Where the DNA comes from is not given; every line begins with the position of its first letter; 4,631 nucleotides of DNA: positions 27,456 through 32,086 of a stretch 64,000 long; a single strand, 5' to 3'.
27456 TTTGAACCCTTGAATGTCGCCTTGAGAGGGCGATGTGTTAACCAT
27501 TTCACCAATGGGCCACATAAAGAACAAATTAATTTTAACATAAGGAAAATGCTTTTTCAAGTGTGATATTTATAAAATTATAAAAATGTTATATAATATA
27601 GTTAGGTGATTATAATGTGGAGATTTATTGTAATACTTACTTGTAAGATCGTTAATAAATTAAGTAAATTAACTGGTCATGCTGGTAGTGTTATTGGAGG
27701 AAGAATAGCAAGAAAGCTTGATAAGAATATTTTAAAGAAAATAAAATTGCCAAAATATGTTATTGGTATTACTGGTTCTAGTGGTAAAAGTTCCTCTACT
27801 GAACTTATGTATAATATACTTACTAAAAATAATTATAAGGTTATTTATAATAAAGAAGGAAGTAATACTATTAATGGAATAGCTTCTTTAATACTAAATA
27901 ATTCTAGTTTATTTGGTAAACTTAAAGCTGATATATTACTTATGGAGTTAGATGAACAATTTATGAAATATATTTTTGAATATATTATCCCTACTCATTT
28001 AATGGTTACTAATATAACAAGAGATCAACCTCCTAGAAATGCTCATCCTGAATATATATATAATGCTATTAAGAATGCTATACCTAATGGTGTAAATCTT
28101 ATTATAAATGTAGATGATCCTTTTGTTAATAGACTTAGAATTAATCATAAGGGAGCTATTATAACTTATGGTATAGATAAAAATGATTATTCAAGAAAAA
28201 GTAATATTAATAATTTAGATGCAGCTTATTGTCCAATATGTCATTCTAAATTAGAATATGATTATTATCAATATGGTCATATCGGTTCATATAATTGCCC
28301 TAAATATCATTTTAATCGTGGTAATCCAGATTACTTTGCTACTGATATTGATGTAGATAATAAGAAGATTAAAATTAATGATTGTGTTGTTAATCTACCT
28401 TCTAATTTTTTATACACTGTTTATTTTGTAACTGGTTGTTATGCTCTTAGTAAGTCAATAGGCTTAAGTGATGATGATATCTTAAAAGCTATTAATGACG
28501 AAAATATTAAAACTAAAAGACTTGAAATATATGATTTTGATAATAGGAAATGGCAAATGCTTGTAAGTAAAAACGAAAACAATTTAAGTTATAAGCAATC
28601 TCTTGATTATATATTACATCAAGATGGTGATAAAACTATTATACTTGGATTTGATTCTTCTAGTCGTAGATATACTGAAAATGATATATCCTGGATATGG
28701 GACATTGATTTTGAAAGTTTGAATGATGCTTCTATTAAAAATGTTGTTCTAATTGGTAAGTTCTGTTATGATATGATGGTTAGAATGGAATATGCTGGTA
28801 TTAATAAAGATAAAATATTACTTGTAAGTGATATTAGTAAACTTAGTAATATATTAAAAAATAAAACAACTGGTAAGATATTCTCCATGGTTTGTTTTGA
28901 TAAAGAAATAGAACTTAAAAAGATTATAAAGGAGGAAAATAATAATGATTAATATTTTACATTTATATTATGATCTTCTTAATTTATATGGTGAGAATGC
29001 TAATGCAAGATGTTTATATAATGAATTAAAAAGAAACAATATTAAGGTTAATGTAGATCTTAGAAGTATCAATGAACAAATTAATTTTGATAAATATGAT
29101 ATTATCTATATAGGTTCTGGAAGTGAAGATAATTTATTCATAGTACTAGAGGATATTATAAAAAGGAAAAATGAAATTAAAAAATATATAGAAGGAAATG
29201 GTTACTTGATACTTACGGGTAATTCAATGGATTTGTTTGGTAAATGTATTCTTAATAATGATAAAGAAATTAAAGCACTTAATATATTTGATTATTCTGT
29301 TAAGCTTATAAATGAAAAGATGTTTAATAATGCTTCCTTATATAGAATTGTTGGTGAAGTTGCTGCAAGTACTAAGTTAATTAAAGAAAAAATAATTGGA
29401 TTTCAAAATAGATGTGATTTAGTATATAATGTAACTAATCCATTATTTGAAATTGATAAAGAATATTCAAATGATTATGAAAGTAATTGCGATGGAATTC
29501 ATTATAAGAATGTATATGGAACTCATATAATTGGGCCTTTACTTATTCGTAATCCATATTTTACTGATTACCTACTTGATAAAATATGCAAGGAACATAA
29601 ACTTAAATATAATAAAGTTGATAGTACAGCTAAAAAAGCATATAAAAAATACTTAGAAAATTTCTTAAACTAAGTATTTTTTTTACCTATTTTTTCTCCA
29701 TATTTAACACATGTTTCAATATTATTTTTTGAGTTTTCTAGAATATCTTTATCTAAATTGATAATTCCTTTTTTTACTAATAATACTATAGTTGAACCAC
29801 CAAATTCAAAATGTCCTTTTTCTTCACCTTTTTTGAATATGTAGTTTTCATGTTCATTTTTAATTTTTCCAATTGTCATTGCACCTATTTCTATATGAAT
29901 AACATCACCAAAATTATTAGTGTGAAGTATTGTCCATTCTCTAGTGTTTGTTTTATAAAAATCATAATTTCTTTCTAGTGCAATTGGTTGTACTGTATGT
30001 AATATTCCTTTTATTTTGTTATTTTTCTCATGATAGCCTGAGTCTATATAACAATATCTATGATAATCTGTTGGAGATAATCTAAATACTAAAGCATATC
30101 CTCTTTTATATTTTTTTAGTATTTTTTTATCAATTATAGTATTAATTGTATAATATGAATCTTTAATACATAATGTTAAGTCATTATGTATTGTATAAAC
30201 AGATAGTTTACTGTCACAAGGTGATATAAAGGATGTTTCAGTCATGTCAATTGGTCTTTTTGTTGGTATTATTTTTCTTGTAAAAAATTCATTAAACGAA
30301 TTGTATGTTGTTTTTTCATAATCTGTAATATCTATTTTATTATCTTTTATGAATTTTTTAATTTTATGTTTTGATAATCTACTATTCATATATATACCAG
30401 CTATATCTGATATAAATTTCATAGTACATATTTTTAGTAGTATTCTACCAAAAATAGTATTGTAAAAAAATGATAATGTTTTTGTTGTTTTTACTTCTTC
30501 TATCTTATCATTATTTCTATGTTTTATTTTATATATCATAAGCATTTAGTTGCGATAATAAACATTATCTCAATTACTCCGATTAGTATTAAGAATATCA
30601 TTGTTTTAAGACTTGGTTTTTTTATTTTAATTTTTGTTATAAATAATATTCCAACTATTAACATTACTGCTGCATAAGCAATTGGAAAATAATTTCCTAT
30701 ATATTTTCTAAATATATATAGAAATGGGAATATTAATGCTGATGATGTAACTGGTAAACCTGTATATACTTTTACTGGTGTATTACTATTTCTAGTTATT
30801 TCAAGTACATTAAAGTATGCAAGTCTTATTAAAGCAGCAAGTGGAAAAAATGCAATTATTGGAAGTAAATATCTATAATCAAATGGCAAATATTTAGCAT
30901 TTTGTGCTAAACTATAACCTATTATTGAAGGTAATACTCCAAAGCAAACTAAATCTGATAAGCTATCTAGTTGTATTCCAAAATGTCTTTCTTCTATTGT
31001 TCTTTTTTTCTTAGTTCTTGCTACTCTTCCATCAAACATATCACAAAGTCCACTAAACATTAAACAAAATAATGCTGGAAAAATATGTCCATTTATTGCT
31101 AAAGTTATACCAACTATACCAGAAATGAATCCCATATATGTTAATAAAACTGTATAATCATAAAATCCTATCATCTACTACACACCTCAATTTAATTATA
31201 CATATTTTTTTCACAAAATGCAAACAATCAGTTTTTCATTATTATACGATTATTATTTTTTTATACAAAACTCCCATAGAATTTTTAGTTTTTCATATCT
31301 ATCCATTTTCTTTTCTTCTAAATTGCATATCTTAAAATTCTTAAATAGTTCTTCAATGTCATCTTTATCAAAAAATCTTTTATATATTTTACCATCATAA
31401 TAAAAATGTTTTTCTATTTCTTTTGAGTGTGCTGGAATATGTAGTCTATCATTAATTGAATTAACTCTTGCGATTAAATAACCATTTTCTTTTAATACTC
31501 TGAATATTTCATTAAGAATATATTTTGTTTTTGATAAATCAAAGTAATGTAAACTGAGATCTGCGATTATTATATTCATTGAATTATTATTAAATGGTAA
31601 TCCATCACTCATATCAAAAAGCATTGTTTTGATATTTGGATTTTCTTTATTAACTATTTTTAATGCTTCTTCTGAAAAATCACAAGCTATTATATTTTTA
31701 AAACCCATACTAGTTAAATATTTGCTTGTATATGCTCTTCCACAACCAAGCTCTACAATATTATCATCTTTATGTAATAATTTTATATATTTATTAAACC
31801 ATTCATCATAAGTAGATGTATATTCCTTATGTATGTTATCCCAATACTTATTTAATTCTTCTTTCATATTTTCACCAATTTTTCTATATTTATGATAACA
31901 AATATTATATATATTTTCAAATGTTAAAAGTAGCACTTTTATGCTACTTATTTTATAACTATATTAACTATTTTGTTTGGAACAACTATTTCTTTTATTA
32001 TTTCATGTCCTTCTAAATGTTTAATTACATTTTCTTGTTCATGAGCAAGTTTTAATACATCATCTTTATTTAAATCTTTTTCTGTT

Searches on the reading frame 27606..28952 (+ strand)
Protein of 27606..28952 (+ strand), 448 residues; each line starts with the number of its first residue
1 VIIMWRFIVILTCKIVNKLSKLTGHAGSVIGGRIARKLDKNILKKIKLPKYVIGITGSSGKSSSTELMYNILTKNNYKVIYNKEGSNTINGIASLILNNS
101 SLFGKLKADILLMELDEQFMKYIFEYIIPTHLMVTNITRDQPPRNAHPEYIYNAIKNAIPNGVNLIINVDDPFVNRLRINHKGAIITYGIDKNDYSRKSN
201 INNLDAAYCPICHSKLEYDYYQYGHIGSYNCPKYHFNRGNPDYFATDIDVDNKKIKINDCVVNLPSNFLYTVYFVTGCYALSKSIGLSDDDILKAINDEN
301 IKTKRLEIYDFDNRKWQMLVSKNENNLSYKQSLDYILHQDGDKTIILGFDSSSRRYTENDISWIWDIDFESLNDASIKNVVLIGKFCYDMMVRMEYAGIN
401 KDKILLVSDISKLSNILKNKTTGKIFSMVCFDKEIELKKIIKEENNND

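Call 62: search_protein_families(library=pfam, proteins=[window:27606-28952:+], max_evalue=0.0001)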
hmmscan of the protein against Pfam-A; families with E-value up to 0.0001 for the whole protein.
window:27606-28952:+ (448 aa): 2 families
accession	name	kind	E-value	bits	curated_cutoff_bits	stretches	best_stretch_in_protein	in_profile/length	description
PF08353.15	MurT_C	-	4e-21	75.5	25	1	325-426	4-102/110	MurT ligase C-terminal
PF08245.18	Mur_ligase_M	-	7.4e-11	42.8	24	1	55-203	1-161/200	Mur ligase middle domain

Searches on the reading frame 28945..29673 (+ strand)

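Call 62: search_protein_families(library=pfam, proteins=[window:28945-29673:+], max_evalue=0.0001)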
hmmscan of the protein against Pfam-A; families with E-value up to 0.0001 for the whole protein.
window:28945-29673:+ (242 aa): 1 family
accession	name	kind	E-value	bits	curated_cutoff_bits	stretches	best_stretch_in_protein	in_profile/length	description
PF07685.20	GATase_3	-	7.7e-10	39.2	27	1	3-199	1-191/196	CobB/CobQ-like glutamine amidotransferase domain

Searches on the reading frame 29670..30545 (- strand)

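Call 62: search_protein_families(library=pfam, proteins=[window:29670-30545:-], max_evalue=0.0001)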
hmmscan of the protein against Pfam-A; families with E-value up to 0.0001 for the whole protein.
window:29670-30545:- (291 aa): 1 family
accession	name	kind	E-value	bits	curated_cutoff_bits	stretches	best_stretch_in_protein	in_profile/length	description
PF02666.20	PS_Dcarbxylase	-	1.2e-47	162.6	22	1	84-287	1-197/198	Phosphatidylserine decarboxylase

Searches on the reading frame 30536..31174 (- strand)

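Call 62: search_protein_families(library=pfam, proteins=[window:30536-31174:-], max_evalue=0.0001)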
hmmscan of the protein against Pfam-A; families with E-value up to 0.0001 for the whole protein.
window:30536-31174:- (212 aa): 1 family
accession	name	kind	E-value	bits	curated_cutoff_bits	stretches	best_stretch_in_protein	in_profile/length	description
PF01066.26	CDP-OH_P_transf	-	9.7e-14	52.5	22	1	10-172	6-143/152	CDP-alcohol phosphatidyltransferase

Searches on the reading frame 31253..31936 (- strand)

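Call 62: search_protein_families(library=pfam, proteins=[window:31253-31936:-], max_evalue=0.0001)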
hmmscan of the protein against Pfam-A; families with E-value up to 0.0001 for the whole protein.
window:31253-31936:- (227 aa): 6 families
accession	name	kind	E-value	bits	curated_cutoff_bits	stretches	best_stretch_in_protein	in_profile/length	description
PF08241.18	Methyltransf_11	-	5.6e-16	59.4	21.2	1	62-155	2-94/95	Methyltransferase domain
PF13649.12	Methyltransf_25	-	3.6e-15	56.9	27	1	60-152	1-97/97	Methyltransferase domain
PF13847.12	Methyltransf_31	-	1.7e-11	44.5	27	1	55-197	2-140/145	Methyltransferase domain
PF13489.12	Methyltransf_23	-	8.7e-08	32.5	27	1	42-201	8-157/164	Methyltransferase domain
PF08242.18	Methyltransf_12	-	2.1e-06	28.8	30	1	61-154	1-98/98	Methyltransferase domain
PF01209.24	Ubie_methyltran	-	4e-05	23.5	20.1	1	54-155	45-150/233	ubiE/COQ5 methyltransferase family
